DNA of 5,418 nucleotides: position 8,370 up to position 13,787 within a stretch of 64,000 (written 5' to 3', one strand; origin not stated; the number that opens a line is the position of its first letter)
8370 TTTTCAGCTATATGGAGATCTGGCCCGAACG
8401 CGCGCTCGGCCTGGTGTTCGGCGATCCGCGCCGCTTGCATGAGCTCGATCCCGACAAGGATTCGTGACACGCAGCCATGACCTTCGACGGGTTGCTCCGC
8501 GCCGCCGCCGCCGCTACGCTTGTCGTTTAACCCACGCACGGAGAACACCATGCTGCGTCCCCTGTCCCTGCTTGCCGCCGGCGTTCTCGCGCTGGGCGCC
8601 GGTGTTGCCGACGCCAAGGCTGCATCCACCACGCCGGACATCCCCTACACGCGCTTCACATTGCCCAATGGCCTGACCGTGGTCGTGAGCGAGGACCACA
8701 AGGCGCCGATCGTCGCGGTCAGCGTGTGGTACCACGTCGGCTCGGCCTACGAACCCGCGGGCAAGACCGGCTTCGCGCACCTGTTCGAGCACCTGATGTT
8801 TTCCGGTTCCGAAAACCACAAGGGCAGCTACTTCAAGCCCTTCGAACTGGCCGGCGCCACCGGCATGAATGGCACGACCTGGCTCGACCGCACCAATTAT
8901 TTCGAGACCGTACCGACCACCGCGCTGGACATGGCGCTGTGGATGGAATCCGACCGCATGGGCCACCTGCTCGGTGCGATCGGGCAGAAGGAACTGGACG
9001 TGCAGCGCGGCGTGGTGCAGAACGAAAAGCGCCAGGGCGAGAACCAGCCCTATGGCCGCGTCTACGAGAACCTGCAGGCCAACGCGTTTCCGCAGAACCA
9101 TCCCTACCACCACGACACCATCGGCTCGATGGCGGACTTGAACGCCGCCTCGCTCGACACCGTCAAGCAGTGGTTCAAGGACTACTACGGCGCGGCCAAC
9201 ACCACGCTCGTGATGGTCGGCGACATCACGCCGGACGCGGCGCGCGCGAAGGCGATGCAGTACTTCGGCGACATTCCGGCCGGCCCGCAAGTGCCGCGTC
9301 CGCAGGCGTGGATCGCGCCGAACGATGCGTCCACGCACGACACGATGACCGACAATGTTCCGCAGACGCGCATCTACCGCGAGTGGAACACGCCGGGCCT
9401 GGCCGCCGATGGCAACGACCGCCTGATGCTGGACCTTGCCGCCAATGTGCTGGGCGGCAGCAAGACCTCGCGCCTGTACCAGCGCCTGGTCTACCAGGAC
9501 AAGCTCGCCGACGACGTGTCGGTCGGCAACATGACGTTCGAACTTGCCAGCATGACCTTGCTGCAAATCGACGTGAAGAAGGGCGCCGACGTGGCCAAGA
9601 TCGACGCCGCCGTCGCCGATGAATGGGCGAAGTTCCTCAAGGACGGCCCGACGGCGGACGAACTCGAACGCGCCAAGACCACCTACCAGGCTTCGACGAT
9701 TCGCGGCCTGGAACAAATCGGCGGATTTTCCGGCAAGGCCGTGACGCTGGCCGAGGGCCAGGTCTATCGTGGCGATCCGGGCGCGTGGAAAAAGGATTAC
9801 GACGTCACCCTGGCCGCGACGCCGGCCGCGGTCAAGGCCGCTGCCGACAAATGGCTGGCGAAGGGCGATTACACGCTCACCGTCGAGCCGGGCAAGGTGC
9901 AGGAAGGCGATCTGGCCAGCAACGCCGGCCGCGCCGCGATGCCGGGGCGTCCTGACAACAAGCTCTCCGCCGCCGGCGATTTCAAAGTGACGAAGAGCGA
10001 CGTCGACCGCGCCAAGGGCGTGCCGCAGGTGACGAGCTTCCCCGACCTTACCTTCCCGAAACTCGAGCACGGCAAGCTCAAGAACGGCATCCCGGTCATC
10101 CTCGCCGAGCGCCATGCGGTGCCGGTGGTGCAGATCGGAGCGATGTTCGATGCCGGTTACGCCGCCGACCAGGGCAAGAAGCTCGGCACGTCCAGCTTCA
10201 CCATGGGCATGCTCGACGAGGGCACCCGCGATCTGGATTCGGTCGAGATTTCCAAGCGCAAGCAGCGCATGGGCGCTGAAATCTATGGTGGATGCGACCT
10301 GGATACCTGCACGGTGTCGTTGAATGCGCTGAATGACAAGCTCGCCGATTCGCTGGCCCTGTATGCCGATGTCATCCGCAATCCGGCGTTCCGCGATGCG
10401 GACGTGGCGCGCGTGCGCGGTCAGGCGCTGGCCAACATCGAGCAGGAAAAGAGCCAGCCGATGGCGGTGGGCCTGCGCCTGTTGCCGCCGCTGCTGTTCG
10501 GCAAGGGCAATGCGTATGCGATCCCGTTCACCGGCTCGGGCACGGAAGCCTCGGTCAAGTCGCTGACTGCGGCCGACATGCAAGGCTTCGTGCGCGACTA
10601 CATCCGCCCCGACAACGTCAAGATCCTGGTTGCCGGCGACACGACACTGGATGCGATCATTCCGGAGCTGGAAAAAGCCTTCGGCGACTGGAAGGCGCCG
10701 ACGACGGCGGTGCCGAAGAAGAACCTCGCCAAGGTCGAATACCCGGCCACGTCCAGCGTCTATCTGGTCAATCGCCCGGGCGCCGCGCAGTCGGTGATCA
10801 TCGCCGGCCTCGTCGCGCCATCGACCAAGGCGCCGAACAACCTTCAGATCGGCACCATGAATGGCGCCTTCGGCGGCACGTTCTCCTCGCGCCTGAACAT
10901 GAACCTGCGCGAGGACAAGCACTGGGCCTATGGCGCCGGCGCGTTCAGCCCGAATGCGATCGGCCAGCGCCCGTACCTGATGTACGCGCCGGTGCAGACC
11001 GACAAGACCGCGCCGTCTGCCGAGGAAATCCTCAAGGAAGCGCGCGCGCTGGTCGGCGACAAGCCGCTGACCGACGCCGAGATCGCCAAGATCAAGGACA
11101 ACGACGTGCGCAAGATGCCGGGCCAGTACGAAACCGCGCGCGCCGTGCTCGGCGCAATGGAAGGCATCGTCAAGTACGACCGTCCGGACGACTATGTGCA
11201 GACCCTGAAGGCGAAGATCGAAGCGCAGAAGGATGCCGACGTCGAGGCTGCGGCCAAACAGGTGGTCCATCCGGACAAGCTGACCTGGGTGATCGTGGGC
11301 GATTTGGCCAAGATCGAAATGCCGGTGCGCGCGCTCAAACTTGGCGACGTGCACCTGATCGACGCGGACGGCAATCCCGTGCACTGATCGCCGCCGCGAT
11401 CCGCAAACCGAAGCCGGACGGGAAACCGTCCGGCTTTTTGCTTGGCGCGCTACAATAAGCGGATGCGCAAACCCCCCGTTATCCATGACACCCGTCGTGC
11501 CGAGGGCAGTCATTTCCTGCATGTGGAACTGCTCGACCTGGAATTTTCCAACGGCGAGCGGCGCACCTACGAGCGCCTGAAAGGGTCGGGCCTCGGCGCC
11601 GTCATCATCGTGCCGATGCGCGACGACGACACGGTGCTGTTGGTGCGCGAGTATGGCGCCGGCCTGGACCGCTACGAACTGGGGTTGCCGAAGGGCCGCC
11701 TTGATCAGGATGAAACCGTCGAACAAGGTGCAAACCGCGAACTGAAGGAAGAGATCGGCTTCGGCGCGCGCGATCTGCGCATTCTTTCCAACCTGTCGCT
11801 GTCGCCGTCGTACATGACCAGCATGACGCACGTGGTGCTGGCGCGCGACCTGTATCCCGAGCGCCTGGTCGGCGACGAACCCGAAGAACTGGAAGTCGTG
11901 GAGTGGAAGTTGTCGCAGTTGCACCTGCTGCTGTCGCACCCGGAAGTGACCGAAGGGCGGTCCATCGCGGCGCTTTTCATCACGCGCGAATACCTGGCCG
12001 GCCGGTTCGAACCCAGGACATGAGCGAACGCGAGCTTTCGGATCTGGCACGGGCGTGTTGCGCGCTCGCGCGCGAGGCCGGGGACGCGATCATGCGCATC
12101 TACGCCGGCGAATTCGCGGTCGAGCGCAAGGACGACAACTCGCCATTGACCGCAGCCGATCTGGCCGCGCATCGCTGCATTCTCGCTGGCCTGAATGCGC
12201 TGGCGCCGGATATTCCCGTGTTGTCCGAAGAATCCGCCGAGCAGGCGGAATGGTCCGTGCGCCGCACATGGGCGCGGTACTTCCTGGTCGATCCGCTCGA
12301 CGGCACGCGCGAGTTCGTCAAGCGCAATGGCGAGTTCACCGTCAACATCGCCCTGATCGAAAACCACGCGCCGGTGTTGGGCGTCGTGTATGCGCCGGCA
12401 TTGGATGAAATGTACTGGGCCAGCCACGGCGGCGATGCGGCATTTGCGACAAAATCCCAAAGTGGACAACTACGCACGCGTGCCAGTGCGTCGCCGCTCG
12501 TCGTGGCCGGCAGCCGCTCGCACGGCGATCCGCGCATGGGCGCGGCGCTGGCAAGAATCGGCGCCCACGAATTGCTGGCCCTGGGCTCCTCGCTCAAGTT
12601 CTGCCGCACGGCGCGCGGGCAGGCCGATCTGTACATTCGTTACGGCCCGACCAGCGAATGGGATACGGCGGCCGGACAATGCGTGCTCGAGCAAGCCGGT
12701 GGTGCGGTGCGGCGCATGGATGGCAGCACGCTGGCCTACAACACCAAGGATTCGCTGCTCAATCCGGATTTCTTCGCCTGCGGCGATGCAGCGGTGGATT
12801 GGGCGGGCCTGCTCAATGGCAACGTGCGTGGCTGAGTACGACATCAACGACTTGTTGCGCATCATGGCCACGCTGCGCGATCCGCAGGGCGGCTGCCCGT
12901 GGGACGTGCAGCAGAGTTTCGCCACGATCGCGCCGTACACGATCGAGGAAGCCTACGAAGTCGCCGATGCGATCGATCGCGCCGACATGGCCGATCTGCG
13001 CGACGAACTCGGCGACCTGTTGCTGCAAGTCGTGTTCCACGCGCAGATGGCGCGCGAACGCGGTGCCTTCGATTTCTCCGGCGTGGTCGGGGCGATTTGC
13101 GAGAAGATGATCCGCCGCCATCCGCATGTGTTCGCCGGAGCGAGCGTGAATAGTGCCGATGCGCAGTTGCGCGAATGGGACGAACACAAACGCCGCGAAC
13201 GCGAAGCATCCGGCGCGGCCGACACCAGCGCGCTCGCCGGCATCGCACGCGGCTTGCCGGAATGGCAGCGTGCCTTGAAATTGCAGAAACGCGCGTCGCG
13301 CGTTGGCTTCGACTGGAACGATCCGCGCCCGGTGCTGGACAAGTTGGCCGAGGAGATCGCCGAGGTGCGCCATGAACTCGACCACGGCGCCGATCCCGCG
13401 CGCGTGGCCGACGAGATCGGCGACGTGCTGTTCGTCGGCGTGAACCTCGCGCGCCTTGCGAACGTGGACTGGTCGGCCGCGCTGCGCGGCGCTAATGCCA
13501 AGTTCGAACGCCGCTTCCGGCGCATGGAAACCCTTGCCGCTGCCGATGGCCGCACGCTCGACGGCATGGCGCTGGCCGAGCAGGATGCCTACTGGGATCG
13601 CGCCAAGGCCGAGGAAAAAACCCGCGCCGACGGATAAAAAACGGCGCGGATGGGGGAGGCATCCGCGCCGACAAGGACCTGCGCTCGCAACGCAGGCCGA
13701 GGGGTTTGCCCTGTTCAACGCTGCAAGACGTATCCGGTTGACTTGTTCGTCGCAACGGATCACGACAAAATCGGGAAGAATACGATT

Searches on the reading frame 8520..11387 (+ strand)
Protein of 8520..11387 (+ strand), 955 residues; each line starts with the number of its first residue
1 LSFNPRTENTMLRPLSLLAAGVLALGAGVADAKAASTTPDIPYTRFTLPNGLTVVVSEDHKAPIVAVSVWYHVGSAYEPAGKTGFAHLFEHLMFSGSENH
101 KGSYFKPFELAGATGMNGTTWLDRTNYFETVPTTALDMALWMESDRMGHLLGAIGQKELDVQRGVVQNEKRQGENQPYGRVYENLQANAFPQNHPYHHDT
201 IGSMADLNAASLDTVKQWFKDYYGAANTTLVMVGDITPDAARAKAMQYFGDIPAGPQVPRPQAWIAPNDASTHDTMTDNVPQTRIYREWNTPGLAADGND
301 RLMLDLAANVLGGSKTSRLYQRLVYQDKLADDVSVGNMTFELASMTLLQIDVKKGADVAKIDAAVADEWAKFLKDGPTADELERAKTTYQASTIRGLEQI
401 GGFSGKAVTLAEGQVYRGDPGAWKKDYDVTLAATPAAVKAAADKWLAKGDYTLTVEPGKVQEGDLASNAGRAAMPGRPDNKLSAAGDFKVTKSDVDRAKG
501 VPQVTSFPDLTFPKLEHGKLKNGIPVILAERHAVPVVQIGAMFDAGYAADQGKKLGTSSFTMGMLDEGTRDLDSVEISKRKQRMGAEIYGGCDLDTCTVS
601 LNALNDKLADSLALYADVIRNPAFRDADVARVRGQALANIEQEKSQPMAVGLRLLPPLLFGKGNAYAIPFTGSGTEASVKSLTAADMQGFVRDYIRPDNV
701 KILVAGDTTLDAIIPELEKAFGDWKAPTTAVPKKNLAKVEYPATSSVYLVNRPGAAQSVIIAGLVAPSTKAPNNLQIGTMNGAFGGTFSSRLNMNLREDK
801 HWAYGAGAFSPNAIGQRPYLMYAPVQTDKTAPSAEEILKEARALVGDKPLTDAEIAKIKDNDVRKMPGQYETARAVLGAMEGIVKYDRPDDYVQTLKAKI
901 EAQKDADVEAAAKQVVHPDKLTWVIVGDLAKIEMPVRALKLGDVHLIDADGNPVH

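Call 41: search_protein_families(library=pfam, proteins=[window:8520-11387:+], max_evalue=0.0001)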
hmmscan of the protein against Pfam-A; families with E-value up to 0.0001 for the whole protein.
window:8520-11387:+ (955 aa): 2 families
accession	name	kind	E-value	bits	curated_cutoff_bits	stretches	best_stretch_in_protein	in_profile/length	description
PF05193.26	Peptidase_M16_C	-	1.8e-61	207.6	23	2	211-388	3-180/181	Peptidase M16 inactive domain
PF00675.25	Peptidase_M16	-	2.6e-29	102.5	22.3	2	54-193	2-139/149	Insulinase (Peptidase family M16)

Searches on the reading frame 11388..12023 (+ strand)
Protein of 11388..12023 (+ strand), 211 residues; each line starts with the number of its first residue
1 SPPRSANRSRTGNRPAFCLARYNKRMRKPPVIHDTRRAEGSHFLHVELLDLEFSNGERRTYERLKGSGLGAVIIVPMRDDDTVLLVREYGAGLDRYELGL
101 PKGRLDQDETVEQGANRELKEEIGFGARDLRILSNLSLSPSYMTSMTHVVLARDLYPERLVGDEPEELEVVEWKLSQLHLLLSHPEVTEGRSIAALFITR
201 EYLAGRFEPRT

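Call 41: search_protein_families(library=pfam, proteins=[window:11388-12023:+], max_evalue=0.0001)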
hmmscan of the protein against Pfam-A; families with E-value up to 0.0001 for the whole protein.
window:11388-12023:+ (211 aa): 1 family
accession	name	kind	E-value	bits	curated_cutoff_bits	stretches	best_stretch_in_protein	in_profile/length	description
PF00293.34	NUDIX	-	1.1e-16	61.4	21.1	1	71-173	5-112/134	NUDIX domain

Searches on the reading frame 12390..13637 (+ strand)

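Call 41: search_protein_families(library=pfam, proteins=[window:12390-13637:+], max_evalue=0.0001)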
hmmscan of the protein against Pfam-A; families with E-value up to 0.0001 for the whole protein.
window:12390-13637:+ (415 aa): 2 families
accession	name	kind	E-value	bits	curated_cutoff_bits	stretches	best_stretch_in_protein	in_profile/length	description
PF03819.22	MazG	-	1.9e-40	137.4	22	2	175-248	1-74/74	MazG nucleotide pyrophosphohydrolase domain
PF01503.22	PRA-PH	-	4e-08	34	21.3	0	313-366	26-80/86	Phosphoribosyl-ATP pyrophosphohydrolase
